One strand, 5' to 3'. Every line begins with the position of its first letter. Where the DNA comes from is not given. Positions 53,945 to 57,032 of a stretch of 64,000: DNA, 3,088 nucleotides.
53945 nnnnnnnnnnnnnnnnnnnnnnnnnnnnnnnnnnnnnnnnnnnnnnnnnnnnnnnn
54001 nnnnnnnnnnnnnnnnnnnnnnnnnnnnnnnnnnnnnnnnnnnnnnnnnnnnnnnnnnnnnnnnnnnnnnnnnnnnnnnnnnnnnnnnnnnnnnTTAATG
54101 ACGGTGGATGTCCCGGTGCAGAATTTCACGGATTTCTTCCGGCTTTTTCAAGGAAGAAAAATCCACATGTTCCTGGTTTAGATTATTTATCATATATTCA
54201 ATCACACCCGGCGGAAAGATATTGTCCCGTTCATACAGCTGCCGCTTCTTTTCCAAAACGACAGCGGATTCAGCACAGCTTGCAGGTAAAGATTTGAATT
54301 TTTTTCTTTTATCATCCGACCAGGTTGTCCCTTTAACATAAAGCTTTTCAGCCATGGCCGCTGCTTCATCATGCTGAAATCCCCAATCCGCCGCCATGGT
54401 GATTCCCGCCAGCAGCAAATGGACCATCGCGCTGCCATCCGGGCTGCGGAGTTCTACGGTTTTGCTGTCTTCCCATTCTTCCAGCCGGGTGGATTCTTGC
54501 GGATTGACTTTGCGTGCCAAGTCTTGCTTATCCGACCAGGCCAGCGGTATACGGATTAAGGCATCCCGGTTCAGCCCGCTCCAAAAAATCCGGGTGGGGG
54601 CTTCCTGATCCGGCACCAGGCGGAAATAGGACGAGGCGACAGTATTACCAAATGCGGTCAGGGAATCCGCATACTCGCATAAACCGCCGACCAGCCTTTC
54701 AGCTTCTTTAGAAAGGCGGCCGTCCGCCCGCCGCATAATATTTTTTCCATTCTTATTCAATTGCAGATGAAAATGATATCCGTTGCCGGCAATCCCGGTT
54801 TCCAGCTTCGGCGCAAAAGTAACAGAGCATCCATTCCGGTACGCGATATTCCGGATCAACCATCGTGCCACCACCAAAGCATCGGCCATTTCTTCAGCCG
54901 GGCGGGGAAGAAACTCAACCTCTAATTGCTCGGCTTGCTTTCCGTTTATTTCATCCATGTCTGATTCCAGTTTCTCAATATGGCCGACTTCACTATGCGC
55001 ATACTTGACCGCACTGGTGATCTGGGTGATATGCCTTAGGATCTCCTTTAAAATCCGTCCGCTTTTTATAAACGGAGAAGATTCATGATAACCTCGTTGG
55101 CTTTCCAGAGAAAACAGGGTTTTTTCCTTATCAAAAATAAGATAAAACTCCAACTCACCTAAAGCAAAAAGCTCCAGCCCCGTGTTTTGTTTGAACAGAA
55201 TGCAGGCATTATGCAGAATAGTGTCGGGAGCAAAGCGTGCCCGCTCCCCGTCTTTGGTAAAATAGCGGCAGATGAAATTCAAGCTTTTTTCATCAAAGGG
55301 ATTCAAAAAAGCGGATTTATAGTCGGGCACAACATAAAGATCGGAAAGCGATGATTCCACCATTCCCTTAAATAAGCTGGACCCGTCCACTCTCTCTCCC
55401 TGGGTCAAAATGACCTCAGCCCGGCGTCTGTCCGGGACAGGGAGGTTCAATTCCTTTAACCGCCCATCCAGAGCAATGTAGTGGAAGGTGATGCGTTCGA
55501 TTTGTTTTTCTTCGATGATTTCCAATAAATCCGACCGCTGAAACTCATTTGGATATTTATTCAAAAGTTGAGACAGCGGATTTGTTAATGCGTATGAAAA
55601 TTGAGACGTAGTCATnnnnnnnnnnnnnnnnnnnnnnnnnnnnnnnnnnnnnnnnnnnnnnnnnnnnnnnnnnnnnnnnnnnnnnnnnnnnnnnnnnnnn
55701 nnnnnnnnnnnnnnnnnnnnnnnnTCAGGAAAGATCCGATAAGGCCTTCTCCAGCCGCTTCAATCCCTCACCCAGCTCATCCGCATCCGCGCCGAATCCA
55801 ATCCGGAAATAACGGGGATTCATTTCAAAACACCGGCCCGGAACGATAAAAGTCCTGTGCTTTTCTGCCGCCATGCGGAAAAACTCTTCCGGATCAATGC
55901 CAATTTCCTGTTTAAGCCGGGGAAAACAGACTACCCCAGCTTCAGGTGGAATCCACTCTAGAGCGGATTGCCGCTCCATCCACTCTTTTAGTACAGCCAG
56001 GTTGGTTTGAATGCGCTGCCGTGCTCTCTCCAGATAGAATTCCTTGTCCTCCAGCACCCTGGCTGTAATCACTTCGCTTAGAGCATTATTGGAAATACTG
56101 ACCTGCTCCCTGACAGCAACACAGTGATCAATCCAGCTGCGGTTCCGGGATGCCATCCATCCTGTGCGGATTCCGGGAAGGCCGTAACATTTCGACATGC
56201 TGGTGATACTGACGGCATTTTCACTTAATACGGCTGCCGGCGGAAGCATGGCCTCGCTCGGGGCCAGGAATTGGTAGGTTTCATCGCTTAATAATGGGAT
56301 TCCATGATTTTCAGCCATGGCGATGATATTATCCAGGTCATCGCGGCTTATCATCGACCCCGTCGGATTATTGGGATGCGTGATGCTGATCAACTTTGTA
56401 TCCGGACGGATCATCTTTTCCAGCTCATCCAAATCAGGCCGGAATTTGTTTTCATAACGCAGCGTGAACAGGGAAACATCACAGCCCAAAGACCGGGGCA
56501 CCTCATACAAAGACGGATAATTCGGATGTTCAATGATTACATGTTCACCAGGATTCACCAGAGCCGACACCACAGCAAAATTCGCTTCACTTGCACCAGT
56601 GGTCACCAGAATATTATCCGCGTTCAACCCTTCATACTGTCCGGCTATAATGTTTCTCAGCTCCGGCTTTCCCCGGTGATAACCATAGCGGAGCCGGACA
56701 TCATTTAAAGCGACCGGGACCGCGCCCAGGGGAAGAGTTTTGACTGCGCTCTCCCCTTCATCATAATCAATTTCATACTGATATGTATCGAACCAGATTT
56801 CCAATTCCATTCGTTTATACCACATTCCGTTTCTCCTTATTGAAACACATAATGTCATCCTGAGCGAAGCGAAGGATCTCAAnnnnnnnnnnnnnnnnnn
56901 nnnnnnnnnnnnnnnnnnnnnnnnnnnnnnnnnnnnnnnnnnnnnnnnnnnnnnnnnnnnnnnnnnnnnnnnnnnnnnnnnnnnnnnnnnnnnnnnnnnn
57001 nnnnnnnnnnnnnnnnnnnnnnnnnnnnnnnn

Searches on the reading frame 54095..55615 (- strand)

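Call 60: search_protein_families(library=pfam, proteins=[window:54095-55615:-], max_evalue=0.00001)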
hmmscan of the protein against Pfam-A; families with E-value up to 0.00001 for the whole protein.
window:54095-55615:- (506 aa): 2 families
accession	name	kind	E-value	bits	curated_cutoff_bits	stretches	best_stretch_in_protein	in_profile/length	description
PF00120.29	Gln-synt_C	-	2.4e-47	162.1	24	1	139-496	13-342/344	Glutamine synthetase, catalytic domain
PF03951.24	Gln-synt_N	-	3.1e-10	40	33.4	1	39-119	2-80/82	Glutamine synthetase, beta-Grasp domain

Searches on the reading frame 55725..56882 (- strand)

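Call 60: search_protein_families(library=pfam, proteins=[window:55725-56882:-], max_evalue=0.00001)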
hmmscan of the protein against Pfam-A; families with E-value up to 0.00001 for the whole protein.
window:55725-56882:- (385 aa): 4 families
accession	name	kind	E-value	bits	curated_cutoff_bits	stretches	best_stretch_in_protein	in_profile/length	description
PF00155.27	Aminotran_1_2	-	4e-53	181.3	19.7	1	44-377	20-361/361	Aminotransferase class I and II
PF00266.25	Aminotran_5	-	4.5e-12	46.1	21.5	1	76-201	49-176/371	Aminotransferase class-V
PF01053.26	Cys_Met_Meta_PP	-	1.2e-07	31.1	27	1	88-203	67-176/381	Cys/Met metabolism PLP-dependent enzyme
PF01212.27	Beta_elim_lyase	-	2e-06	27.8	27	1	90-202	49-170/288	Beta-eliminating lyase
